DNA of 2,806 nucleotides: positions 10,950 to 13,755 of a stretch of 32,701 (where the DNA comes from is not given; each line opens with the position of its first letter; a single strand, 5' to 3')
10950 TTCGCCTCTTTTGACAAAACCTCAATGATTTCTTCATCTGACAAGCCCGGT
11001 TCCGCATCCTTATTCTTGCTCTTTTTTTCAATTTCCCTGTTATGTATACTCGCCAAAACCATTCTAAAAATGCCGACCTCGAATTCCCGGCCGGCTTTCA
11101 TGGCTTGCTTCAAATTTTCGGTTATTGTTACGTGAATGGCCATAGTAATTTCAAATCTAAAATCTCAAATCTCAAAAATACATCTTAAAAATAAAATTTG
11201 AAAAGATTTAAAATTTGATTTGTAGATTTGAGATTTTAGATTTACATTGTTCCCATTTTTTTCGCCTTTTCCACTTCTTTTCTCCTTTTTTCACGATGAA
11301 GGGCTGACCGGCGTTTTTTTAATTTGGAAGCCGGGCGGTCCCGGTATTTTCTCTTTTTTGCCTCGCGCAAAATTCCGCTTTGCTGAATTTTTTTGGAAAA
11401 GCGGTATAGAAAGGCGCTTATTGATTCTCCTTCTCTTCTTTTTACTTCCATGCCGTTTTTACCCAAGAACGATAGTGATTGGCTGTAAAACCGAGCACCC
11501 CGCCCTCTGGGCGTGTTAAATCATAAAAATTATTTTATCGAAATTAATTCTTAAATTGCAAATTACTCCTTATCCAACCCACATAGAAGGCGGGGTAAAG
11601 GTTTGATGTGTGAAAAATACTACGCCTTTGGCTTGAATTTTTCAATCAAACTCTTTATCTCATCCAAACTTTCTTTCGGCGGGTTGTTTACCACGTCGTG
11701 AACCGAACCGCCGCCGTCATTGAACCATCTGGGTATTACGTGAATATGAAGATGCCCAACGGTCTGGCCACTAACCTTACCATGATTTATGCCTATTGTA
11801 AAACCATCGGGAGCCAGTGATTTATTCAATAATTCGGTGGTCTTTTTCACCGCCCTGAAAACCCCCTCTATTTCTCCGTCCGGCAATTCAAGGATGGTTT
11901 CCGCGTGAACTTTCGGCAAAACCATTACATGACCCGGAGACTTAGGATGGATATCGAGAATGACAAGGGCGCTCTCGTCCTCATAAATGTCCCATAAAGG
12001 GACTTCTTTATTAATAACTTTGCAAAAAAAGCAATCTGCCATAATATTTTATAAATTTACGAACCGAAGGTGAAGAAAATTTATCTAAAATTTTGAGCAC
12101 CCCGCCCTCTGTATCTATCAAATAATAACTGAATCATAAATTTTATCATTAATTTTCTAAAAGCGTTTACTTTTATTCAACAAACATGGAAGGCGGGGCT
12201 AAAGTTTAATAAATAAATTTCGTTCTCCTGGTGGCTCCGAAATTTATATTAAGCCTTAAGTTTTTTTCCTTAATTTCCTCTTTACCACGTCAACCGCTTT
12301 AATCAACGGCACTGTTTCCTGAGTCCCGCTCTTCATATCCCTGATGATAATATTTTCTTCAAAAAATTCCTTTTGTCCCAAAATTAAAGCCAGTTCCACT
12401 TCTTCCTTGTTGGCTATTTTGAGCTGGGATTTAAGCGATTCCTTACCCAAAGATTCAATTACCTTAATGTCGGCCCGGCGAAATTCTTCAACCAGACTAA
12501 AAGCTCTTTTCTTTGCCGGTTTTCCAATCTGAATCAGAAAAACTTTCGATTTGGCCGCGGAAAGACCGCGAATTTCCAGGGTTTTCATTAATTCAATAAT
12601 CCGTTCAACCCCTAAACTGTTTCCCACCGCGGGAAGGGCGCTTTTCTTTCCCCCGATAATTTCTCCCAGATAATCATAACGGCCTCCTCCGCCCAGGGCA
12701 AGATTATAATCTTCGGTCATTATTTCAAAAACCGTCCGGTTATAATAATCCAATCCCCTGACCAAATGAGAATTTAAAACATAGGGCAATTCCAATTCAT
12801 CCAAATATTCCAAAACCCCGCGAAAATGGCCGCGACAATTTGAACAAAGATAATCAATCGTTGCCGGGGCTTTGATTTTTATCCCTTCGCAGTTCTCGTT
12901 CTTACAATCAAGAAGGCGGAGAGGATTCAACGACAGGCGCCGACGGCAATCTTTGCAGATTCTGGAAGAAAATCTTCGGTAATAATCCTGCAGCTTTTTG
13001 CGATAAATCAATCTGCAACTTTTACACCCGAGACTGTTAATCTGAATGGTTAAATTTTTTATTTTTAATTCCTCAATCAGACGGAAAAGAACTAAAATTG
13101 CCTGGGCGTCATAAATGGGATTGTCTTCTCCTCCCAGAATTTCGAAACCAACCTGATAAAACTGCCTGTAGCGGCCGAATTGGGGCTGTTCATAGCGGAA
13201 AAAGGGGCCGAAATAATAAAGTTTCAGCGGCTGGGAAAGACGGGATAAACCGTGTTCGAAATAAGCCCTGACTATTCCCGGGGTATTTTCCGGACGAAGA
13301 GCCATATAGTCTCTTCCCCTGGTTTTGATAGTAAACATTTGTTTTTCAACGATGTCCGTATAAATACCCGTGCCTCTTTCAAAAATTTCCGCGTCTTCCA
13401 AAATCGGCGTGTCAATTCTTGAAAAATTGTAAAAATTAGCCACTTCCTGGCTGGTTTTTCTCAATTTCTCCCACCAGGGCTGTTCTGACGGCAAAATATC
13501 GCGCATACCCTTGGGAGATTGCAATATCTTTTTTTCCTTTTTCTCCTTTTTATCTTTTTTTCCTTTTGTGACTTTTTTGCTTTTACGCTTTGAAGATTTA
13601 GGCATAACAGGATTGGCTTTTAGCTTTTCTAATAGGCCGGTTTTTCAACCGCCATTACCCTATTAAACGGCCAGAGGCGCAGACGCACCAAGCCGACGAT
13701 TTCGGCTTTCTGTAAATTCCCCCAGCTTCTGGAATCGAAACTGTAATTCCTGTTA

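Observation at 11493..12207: Two copies of a ~112-nt intergenic element with GC-rich terminal stems flanking the HIT gene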

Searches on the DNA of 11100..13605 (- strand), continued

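Call 49: search_with_rna_model(model_id=R1, sources=[L046, L047, L048, L049, L050, L051], max_evalue=10)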
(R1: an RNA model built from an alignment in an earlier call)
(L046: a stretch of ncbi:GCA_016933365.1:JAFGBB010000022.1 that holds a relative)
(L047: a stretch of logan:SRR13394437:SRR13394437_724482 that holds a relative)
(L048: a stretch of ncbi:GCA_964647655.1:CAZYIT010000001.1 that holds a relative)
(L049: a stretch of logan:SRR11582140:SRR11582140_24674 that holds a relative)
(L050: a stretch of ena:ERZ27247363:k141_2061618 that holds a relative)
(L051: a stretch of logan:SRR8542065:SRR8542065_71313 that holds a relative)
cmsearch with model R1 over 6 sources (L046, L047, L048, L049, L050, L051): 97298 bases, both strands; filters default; matches with E-value up to 10: 1.
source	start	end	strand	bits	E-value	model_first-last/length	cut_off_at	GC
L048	17175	17297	-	16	1.2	1-129/129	no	0.26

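Call 59: search_with_rna_model(model_id=R1, sources=[L052, L053, L055, L056, L057, L058, L059, L060, L061, L062, L063], max_evalue=10)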
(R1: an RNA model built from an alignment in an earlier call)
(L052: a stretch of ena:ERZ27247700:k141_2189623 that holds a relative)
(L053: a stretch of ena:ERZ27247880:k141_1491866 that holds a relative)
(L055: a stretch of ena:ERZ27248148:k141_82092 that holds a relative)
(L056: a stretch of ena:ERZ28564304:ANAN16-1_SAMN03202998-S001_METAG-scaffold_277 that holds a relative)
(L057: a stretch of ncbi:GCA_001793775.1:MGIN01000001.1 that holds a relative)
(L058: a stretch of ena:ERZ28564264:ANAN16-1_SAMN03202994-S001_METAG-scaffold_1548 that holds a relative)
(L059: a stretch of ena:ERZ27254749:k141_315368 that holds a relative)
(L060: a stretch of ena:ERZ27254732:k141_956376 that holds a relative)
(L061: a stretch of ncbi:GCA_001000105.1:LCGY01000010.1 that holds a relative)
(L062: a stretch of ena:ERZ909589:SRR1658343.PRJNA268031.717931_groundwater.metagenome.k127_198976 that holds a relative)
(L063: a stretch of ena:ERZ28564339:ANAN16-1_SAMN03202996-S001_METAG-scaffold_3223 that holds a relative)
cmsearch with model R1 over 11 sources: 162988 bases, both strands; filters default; matches with E-value up to 10: 15.
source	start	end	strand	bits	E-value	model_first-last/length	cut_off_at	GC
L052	6104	6232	+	114.2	1e-21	1-129/129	no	0.34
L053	3358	3486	+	114.2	1e-21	1-129/129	no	0.34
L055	3618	3746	+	114.2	1e-21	1-129/129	no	0.34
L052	6099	6227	-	45.8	7e-07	1-129/129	no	0.33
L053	3353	3481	-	45.8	7e-07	1-129/129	no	0.33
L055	3613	3741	-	45.8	7e-07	1-129/129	no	0.33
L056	14604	14660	+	31.7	0.0008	1-129/129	no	0.42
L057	12261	12317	+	31.7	0.0008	1-129/129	no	0.42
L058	11182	11238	+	31.7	0.0008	1-129/129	no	0.42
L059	10376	10432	+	31.7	0.0008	1-129/129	no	0.42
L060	10889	10945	+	31.7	0.0008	1-129/129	no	0.42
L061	10727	10783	+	31.7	0.0008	1-129/129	no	0.42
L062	12040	12096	+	31.7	0.0008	1-129/129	no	0.42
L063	5623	5679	+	31.7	0.0008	1-129/129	no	0.42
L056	807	865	-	12.9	9.6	1-129/129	no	0.42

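Call 67: search_dna_similar(query=window:12040-12258:-, collection=plasmids, mode=distant, max_evalue=0.01, max_rows=10)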
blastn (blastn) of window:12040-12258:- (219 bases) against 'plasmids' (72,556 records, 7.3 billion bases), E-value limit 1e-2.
No match.

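Call 68: search_dna_similar(query=window:11449-11622:-, collection=phages, mode=distant, max_evalue=0.01, max_rows=10)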
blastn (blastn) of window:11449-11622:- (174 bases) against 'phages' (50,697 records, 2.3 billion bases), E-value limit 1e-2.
No match.

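Call 80: search_rna_families(sources=[L014, L024, L033, L036, L037, L039, L046, L064], threshold=gathering)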
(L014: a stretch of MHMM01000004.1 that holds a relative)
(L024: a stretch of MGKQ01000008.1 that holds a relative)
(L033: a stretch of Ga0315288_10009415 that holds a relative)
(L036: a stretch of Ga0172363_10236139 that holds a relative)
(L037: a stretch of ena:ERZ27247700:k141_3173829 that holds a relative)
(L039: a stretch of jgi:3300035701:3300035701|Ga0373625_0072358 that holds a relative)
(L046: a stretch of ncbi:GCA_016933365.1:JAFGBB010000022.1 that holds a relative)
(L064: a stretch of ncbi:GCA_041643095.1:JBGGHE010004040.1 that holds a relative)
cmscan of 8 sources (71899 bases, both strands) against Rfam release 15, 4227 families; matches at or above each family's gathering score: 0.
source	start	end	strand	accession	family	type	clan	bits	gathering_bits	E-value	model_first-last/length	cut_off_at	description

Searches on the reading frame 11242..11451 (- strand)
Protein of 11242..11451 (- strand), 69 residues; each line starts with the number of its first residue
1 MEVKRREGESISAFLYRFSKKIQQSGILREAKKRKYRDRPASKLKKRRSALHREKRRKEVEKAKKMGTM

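Call 71: search_protein_families(library=pfam, proteins=[window:11242-11451:-], max_evalue=0.00001)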
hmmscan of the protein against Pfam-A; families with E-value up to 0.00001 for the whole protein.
window:11242-11451:- (69 aa): 1 family
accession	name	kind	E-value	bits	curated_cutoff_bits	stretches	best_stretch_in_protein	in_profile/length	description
PF01165.25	Ribosomal_S21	-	1.6e-06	28.2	27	1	2-56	1-55/55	Ribosomal protein S21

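Call 75: find_encoding_contigs(protein=window:11242-11451:-, flank=4000, max_places=10)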
Protein window:11242-11451:- (69 aa): no gene with exactly this product is on record in the collection.

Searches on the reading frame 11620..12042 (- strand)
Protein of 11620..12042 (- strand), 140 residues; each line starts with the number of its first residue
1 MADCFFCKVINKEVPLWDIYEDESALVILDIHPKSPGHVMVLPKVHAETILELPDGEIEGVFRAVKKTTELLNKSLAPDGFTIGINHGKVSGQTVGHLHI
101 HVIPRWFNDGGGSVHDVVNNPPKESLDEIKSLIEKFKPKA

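Call 13: find_encoding_contigs(protein=window:11620-12042:-, flank=10000, max_places=10)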
Protein window:11620-12042:- (140 aa): no gene with exactly this product is on record in the collection.

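Call 71: search_protein_families(library=pfam, proteins=[window:11620-12042:-], max_evalue=0.00001)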
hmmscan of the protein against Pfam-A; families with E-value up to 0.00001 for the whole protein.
window:11620-12042:- (140 aa): 2 families
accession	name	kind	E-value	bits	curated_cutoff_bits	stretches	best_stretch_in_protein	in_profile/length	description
PF01230.28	HIT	-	4.6e-22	78.9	21.5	1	13-105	3-95/98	HIT domain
PF11969.13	DcpS_C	-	1.9e-14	54.5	24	1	4-105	2-102/114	Scavenger mRNA decapping enzyme C-term binding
